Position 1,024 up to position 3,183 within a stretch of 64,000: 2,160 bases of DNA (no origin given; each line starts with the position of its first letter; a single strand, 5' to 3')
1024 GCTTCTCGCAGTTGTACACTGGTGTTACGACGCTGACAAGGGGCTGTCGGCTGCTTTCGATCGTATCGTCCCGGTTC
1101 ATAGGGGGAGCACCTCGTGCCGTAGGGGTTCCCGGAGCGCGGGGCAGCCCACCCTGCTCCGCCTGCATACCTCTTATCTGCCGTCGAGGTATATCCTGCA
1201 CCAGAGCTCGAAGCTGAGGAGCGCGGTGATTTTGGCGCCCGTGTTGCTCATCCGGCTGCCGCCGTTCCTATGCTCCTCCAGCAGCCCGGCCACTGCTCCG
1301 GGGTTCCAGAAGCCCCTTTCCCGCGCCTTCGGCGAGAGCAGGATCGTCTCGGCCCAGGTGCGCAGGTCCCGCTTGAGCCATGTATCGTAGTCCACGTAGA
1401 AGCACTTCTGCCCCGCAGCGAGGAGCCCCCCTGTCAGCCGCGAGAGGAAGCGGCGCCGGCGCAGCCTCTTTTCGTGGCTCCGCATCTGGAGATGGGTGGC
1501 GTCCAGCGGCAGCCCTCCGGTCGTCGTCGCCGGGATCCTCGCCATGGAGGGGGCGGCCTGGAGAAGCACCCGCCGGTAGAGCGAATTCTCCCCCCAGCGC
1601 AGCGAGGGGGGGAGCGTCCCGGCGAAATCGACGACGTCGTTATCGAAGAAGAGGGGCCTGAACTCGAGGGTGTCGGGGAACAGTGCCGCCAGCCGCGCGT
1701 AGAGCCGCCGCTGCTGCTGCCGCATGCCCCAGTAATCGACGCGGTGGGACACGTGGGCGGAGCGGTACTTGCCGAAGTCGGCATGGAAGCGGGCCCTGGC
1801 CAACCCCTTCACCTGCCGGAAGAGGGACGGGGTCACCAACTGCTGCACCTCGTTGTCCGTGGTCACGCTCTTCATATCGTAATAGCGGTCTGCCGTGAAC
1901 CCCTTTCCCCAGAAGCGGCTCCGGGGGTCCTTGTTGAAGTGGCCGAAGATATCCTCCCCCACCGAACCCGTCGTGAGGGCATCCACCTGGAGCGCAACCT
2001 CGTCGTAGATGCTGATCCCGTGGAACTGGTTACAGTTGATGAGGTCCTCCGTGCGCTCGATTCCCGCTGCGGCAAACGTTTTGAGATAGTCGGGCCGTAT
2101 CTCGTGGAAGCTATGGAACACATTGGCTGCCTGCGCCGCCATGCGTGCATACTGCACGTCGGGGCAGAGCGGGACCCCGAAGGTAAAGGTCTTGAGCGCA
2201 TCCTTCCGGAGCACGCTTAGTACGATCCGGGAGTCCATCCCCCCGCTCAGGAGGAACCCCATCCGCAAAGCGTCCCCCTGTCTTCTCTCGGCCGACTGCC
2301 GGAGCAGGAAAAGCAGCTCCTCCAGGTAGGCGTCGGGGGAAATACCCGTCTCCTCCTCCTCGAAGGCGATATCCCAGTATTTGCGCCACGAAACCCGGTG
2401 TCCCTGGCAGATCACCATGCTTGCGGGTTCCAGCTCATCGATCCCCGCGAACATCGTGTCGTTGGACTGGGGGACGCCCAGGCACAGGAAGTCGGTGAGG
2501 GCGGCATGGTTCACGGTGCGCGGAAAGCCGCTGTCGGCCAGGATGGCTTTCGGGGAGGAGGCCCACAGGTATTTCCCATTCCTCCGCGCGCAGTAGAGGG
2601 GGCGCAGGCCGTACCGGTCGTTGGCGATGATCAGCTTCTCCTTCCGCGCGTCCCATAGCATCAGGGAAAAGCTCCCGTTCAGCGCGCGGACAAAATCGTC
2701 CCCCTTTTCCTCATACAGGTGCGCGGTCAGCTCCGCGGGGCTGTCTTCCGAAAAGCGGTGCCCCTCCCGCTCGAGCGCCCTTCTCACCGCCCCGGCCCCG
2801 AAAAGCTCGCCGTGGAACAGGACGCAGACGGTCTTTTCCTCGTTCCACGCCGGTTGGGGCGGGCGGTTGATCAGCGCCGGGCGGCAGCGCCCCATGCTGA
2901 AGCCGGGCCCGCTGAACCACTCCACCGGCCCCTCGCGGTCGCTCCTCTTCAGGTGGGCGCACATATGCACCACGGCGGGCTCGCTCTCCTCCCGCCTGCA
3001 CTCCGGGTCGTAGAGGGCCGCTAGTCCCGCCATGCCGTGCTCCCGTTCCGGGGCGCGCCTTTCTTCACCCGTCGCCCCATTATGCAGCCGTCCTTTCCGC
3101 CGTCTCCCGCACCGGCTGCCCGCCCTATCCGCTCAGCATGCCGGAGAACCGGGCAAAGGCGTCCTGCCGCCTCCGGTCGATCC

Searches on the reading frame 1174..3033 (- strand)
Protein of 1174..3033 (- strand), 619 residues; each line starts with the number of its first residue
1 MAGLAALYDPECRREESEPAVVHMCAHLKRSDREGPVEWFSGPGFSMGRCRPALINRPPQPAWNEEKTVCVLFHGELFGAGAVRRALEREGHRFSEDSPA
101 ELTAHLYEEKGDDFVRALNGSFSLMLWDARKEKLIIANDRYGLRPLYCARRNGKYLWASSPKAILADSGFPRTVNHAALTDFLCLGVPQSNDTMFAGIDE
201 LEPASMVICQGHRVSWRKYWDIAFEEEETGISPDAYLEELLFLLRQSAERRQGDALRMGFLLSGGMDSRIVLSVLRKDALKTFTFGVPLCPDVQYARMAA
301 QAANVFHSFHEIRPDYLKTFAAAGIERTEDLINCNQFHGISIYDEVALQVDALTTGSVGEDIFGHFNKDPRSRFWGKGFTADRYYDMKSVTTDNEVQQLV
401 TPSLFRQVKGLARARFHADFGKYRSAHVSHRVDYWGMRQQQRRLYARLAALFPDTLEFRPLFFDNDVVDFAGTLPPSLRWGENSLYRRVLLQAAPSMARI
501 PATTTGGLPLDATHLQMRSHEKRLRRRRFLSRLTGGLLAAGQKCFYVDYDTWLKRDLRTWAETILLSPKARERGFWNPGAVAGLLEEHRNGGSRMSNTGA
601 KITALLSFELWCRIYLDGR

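Call 90: search_protein_families(library=phrogs, alignment_id=A6, max_evalue=0.00001)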
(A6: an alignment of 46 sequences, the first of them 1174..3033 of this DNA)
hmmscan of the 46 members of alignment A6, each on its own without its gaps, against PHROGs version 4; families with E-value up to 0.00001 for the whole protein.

A. member 1, window:1174-3033:- (619 aa): 1 family
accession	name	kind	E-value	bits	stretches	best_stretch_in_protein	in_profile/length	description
phrog_16728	-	unknown function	3.2e-50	172.5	1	24-495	20-497/579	-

B. families by the number of members that match (of 46 scanned): 27 families (the first 25 are shown)
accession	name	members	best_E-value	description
phrog_5982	-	2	1.1e-24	-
phrog_20458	-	2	1.7e-11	-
phrog_29364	-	1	3.6e-85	-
phrog_2895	-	1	1.1e-80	-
phrog_7998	-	1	2.4e-60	-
phrog_9266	-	1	1.8e-58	-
phrog_16728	-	1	3.2e-50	-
phrog_7590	-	1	3.3e-32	-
phrog_731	-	1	1.6e-24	-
phrog_10912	-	1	3.9e-23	kinase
phrog_857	-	1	1.8e-21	-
phrog_293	-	1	4.8e-20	ABC transporter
phrog_16087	-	1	2e-19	-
phrog_296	-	1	9.8e-19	DNA transposition protein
phrog_2154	-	1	5.9e-14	-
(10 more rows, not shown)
